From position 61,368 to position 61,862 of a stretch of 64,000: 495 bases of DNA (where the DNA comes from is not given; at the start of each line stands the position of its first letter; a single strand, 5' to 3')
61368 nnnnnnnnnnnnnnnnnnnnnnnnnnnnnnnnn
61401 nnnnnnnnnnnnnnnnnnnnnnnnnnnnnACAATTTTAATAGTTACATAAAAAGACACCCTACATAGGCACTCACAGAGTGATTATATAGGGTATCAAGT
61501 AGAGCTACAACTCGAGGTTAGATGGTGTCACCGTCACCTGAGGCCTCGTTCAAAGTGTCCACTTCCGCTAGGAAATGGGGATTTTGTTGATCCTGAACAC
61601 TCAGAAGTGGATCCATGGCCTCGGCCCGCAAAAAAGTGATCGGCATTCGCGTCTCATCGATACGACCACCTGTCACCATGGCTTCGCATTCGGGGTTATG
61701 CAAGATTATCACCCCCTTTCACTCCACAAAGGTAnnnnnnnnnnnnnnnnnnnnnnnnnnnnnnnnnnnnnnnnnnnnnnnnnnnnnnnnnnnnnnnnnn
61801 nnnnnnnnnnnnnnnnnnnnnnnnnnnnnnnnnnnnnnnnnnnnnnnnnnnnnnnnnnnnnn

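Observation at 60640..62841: Low-GC insert with a microviridin-type ATP-grasp ligase, a candidate precursor peptide and an attenuator: a putative graspetide cluster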

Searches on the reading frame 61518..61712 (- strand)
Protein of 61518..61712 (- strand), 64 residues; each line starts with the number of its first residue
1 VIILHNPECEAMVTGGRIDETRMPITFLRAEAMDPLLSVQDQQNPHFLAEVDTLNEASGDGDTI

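Call 3: search_protein_families(library=ncbifam, proteins=[window:61518-61712:-], max_evalue=1)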
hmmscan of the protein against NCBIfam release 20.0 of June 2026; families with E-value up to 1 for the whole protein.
window:61518-61712:- (64 aa): 0 families

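Call 4: search_protein_families(library=pfam, proteins=[window:61518-61712:-], max_evalue=1)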
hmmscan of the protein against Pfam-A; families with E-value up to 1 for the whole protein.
window:61518-61712:- (64 aa): 0 families

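Call 80: search_protein_representatives(protein=window:61521-61703:-)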
Query: 61 residues. Proteins with E-value up to 0.001 (for the whole library): 5; up to 1e-10: 2; up to 1e-30: 0. The best 5 are listed.
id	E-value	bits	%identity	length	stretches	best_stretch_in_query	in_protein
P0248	2.4e-23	97.0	79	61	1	1-61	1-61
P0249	9.3e-11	57.6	67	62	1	12-60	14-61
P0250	1.2e-04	38.4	-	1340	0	-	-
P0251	1.3e-04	38.3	46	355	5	29-46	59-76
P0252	6.6e-04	36.1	38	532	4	19-57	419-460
